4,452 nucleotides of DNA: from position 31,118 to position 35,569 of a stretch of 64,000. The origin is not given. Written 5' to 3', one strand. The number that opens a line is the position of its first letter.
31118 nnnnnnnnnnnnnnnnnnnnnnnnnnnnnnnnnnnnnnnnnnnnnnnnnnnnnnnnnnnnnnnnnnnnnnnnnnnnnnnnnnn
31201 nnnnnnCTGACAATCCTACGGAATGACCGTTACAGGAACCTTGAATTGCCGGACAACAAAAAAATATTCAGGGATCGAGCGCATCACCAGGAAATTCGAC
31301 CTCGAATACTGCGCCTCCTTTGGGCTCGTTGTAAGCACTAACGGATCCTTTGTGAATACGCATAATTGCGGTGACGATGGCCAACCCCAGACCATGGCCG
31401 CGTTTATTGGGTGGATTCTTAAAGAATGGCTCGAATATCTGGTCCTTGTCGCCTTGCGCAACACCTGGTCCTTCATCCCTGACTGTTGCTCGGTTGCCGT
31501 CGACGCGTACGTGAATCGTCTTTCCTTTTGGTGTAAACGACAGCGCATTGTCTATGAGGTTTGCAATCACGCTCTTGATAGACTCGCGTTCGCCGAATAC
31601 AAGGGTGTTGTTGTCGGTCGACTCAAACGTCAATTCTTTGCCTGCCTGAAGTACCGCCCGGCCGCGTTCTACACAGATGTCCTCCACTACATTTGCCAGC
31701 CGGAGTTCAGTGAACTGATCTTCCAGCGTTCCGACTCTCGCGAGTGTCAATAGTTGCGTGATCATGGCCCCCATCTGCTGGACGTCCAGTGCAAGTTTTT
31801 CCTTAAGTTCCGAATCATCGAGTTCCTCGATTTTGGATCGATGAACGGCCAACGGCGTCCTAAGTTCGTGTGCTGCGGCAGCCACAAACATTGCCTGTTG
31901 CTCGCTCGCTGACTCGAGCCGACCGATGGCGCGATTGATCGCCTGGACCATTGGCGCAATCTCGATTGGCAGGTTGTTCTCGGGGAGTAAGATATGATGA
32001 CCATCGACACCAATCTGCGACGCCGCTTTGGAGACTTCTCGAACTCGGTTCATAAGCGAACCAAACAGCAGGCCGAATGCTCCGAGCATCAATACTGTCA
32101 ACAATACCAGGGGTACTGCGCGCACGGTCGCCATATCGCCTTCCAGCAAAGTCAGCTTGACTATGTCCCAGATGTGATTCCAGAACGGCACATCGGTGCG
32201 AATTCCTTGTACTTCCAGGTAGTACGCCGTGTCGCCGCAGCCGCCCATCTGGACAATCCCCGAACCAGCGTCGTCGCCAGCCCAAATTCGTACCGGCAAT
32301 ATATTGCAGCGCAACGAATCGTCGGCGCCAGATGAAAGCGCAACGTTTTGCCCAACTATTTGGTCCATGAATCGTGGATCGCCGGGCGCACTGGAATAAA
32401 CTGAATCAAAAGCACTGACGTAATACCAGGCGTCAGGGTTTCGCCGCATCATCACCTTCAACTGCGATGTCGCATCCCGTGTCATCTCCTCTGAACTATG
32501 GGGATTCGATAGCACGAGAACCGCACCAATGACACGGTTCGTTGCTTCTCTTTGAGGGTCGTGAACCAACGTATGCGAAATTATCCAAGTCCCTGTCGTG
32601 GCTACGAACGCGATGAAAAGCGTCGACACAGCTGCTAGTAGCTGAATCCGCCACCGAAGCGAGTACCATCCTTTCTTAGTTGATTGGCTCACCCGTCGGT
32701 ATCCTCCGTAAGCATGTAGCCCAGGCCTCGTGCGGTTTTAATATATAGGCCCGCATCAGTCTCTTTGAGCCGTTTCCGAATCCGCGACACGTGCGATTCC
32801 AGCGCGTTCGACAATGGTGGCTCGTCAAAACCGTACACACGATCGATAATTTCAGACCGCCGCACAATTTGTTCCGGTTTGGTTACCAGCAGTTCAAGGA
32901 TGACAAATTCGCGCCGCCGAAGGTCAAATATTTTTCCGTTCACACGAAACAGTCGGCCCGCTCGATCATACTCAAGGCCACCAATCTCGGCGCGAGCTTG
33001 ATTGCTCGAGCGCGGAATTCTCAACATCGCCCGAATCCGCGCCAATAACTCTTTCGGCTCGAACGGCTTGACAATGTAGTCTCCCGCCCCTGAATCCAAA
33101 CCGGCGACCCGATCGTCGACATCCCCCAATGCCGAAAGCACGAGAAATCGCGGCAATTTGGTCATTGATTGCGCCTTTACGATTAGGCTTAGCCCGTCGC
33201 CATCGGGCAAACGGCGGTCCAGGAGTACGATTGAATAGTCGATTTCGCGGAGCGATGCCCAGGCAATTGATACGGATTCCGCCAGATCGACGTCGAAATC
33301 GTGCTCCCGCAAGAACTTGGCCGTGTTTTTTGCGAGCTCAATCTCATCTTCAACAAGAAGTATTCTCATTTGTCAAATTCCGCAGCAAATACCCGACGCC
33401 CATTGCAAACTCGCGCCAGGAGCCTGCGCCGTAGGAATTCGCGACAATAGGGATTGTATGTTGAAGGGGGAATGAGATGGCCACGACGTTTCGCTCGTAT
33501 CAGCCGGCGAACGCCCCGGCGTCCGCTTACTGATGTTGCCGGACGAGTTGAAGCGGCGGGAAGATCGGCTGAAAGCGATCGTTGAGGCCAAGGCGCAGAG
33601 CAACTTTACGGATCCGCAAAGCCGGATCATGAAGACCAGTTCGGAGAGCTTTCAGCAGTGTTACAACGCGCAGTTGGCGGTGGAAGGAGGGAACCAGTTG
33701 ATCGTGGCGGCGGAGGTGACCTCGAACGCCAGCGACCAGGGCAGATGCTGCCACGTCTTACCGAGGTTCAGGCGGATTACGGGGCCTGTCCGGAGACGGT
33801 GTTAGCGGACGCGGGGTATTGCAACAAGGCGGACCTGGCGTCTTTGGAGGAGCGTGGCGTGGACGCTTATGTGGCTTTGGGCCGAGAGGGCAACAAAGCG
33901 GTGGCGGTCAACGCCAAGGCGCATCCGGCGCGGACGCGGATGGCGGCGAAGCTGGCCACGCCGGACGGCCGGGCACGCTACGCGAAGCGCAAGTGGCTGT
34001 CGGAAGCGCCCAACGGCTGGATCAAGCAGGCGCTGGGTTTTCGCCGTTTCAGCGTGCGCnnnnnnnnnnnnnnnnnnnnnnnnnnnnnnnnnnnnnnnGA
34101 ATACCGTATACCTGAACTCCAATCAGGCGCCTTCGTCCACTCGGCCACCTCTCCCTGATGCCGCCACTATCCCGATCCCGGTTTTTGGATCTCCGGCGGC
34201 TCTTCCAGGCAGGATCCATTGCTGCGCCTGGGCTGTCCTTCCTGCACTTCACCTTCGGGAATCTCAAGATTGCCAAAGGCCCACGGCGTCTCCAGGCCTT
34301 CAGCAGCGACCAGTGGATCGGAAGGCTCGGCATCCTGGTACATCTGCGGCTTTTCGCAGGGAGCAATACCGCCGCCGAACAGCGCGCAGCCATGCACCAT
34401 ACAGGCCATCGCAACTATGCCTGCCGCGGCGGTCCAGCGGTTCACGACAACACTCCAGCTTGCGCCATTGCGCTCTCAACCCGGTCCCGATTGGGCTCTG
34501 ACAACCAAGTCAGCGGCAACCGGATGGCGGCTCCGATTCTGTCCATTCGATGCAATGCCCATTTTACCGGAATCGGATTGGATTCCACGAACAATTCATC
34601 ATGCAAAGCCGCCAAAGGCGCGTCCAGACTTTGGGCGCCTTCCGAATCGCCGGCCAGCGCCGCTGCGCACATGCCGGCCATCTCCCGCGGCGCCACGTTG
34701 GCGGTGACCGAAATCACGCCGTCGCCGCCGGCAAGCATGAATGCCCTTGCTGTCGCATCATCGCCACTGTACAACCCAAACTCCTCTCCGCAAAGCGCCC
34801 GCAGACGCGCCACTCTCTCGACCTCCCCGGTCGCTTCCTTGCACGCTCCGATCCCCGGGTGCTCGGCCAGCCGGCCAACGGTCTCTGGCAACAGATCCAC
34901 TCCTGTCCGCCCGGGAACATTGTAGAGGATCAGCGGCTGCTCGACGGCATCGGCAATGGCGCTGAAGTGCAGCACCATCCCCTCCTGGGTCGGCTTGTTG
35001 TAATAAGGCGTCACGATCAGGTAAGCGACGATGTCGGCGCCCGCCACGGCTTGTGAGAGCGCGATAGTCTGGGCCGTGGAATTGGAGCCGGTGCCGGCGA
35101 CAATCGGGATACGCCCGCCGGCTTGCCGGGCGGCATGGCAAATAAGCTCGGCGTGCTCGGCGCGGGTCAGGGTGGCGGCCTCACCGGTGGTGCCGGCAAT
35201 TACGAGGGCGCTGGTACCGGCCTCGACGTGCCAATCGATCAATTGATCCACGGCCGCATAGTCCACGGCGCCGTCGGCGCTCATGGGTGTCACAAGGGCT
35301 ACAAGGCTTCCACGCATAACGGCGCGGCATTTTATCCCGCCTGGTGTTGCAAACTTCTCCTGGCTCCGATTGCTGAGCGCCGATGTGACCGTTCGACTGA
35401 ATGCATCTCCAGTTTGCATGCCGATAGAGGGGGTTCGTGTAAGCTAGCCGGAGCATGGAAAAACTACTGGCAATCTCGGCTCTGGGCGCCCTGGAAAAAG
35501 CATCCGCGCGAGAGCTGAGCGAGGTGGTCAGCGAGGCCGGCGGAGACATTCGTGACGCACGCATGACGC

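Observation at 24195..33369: TCS, TonB receptor and three tandem thioredoxin lipoproteins in one cassette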

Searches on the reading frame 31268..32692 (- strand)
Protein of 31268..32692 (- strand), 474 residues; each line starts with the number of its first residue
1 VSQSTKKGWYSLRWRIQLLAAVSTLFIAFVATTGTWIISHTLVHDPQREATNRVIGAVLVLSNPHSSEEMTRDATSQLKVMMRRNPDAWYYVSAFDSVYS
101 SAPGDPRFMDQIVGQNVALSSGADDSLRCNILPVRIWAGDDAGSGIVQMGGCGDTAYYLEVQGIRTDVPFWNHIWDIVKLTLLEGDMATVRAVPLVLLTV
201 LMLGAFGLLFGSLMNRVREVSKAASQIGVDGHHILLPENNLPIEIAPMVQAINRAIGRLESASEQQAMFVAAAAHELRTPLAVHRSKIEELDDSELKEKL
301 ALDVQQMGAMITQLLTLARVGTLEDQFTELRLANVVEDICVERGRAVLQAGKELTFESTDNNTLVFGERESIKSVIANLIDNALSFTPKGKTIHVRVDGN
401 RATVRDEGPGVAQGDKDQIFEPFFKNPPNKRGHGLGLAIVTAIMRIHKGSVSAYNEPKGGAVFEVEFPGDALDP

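Call 3: search_protein_families(library=pfam, proteins=[window:31268-32692:-], max_evalue=0.01)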
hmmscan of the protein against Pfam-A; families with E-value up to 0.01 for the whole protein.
window:31268-32692:- (474 aa): 4 families
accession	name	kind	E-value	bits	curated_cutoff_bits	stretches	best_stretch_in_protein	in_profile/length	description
PF02518.31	HATPase_c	-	2e-22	80.2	26.4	1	369-468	3-108/111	Histidine kinase-, DNA gyrase B-, and HSP90-like ATPase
PF00512.31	HisKA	-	1.7e-08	34.8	26.9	1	266-321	2-64/66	His Kinase A (phospho-acceptor) domain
PF14501.12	HATPase_c_5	-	0.0034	17.7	22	0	371-455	5-90/102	GHKL domain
PF00672.30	HAMP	-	0.0046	17.7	25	0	210-260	3-52/53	HAMP domain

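Call 4: search_protein_families(library=ncbifam, proteins=[window:31268-32692:-], max_evalue=0.01)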
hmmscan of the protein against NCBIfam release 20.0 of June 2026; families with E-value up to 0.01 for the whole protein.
window:31268-32692:- (474 aa): 80 families (the best 25 are shown)
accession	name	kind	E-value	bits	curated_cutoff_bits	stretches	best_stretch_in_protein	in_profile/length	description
TIGR01386.1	cztS_silS_copS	subfamily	1.3e-37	129.9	292.55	1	196-468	174-457/457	heavy metal sensor histidine kinase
NF007664.1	PRK10337.1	equivalog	4.6e-36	124.4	475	1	193-466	158-441/442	quorum sensing histidine kinase QseC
TIGR02966.1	phoR_proteo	equivalog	3.4e-34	118.4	334.2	1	252-467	100-333/333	phosphate regulon sensor histidine kinase PhoR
NF007004.0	PRK09467.1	equivalog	1.1e-33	116.8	415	1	178-468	145-435/440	two-component system sensor histidine kinase EnvZ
NF008025.0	PRK10755.1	equivalog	1.6e-33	115.9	314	1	243-462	120-349/362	two-component system sensor histidine kinase PmrB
NF007898.0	PRK10604.1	equivalog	1.7e-31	109.8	478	1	247-468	193-422/433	two-component system sensor histidine kinase RstB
NF008312.0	PRK11100.1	equivalog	1.2e-30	106.8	356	1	199-468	192-473/477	two-component system sensor histidine kinase CreC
NF007007.0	PRK09470.1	equivalog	2.2e-30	105.9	486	1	192-468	168-458/463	envelope stress sensor histidine kinase CpxA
NF052314.1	T9SS_HK_PorY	subfamily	1.2e-29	103.6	350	1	189-467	134-418/418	PorY family sensor histidine kinase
NF041735.1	hist_kin_RppB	equivalog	1.5e-29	103.1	400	1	263-468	213-438/438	two-component system sensor histidine kinase RppB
NF012163.2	BaeS_SmeS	equivalog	3.3e-29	102.1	500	1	208-468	183-457/457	sensor histidine kinase efflux regulator BaeS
NF046044.1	PnpS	equivalog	2e-27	96.3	400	1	256-468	160-390/390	two-component system histidine kinase PnpS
NF008468.0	PRK11360.1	equivalog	9.5e-27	93.6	646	1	269-469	399-608/616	two-component system sensor histidine kinase AtoS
NF012226.0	AdeS_HK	equivalog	9.9e-26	90.7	500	1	216-468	87-352/353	two-component sensor histidine kinase AdeS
NF040691.1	MtrAB_MtrB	equivalog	2.2e-25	89.7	450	1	241-470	246-493/507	MtrAB system histidine kinase MtrB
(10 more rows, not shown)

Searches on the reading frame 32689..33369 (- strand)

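Call 3: search_protein_families(library=pfam, proteins=[window:32689-33369:-], max_evalue=0.01)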
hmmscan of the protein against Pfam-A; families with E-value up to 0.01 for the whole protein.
window:32689-33369:- (226 aa): 2 families
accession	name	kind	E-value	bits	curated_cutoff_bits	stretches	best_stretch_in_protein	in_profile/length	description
PF00072.30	Response_reg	-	9.9e-21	74.4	30.2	1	3-113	1-111/111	Response regulator receiver domain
PF00486.34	Trans_reg_C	-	2e-19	69.9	26.2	1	148-220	4-77/77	Transcriptional regulatory protein, C terminal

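Call 4: search_protein_families(library=ncbifam, proteins=[window:32689-33369:-], max_evalue=0.01)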
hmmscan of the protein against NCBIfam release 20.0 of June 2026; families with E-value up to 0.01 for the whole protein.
window:32689-33369:- (226 aa): 86 families (the best 25 are shown)
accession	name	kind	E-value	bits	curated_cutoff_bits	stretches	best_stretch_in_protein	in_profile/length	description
NF041734.1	resp_reg_RppA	equivalog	6e-47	159.9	250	1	1-221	1-228/229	two-component system response regulator RppA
NF007928.2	PRK10643.1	equivalog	1.3e-42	145.9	330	1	1-220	1-216/216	two-component system response regulator PmrA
NF012023.0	PRK15479.1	equivalog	4.5e-42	144.1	337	1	1-222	1-219/224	transcriptional regulator TctD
TIGR01387.1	cztR_silR_copR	subfamily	7.7e-41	140.1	279.2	1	3-220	1-218/218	heavy metal response regulator transcription factor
TIGR02154.1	PhoB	equivalog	1.4e-40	139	296.2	1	2-220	4-225/226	phosphate regulon transcriptional regulator PhoB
NF040689.1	MtrAB_MtrA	equivalog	9.6e-39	133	300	1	3-219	1-217/219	MtrAB system response regulator MtrA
NF008296.0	PRK11083.1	equivalog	1.6e-38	132.4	273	1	2-221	5-226/228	two-component system response regulator CreB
NF045991.1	RespRegCtrARhodob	equivalog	7.9e-37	127.2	350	1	1-222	1-223/224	response regulator transcription factor CtrA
NF045944.1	ResRegRpaBCyano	equivalog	1.2e-35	123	330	1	4-220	1-227/229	response regulator transcription factor RpaB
NF007005.1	PRK09468.1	equivalog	3.4e-34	118.3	331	1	2-223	5-234/237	osmolarity response regulator transcription factor OmpR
NF045914.1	RespRegNblR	equivalog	1.1e-33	116.7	300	1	2-222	8-227/228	response regulator transcription factor NblR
NF053854.1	RespRegPhoBBctds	equivalog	1.1e-33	116.5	270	1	3-220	1-224/225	two-component system response regulator PhoB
NF007346.1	PRK09836.1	equivalog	4.1e-33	115.1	420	1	1-221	1-222/227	copper/silver response regulator transcription factor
NF008567.0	PRK11517.1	equivalog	5.7e-33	114.2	353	1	1-222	1-220/223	response regulator transcription factor HprR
NF007546.0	PRK10161.1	equivalog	8.3e-33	113.9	471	1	2-220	4-225/229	phosphate response regulator transcription factor PhoB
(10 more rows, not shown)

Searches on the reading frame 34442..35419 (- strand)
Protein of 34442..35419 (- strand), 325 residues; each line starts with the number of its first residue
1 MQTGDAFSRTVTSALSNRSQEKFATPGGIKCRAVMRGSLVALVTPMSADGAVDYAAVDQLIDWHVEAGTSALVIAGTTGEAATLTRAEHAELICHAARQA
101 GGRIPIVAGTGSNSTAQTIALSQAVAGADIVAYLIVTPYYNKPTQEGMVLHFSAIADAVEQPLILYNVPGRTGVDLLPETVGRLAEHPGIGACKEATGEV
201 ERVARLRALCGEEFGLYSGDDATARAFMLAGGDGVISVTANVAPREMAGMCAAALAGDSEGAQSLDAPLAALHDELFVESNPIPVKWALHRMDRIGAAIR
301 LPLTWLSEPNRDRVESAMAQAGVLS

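Call 34: list_cluster_members(proteins=[P0008, P0009, P0010, P0003, P0007, window:34442-35419:-, window:36117-36584:+, window:28402-31206:-, window:24195-25544:-])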
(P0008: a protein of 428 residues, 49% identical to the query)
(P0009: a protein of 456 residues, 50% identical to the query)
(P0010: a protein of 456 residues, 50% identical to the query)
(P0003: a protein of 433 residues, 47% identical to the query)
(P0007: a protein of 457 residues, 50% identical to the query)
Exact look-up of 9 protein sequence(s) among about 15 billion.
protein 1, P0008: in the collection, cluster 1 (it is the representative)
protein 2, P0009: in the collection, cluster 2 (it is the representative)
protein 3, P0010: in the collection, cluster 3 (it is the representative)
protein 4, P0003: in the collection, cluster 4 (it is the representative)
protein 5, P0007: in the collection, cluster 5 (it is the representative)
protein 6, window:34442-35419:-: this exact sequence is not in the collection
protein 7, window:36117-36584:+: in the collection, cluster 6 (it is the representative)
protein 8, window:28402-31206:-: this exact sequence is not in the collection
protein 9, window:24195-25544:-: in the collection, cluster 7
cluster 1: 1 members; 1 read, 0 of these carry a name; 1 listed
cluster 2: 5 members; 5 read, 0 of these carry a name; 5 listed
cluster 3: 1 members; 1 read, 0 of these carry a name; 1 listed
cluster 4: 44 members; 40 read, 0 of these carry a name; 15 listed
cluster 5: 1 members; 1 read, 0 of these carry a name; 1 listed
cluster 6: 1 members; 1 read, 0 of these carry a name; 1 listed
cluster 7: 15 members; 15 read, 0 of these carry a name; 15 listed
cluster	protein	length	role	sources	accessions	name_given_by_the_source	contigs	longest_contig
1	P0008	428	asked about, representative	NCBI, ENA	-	-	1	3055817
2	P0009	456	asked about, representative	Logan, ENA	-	-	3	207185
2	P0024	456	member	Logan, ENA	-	-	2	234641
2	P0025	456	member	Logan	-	-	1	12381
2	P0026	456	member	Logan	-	-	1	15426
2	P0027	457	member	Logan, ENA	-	-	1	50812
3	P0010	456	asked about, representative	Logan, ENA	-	-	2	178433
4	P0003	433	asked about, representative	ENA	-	-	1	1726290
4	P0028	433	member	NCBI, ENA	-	-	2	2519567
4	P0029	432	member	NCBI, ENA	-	-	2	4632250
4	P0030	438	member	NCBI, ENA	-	-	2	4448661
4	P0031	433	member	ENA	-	-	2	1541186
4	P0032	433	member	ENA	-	-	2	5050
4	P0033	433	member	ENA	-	-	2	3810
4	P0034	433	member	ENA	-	-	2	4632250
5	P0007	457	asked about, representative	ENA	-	-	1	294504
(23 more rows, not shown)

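Call 42: find_homologous_proteins(query=window:34442-35317:-, max_evalue=1e-40)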
Query window:34442-35317:- (291 aa): 8000 proteins with E <= 1e-40 among 8000 candidates; the best 120 are listed.
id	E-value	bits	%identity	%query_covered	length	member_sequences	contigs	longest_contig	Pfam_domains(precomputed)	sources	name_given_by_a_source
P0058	8.1e-182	621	99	100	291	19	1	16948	PF00701.29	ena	-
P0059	1.7e-176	604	96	100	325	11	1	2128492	PF00701.29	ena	-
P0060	2.4e-166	570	91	100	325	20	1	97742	PF00701.29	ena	-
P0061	2.3e-155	534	85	100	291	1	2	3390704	PF00701.29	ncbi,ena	-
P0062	5.0e-155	533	84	100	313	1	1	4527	PF00701.29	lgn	-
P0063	2.1e-150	518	83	100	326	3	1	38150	PF00701.29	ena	-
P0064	7.2e-149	513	82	100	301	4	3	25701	PF00701.29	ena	-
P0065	1.2e-146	506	82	100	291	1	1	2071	PF00701.29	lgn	-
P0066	1.1e-145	502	81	100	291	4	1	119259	PF00701.29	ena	-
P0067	5.3e-145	500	82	100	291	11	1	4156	PF00701.29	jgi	-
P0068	1.5e-144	499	81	100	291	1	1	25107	PF00701.29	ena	-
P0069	1.6e-144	499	82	100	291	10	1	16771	PF00701.29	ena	-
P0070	4.4e-144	497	81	100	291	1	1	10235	PF00701.29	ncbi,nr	ncbi:MAG: 4-hydroxy-tetrahydrodipicolinate synthase [Chromatiales bacterium]|nr:4-hydroxy-tetrahydro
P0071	4.8e-144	497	82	100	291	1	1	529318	PF00701.29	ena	-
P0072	8.7e-144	496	81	100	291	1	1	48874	PF00701.29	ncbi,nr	ncbi:MAG: 4-hydroxy-tetrahydrodipicolinate synthase [Gammaproteobacteria bacterium]|nr:4-hydroxy-tet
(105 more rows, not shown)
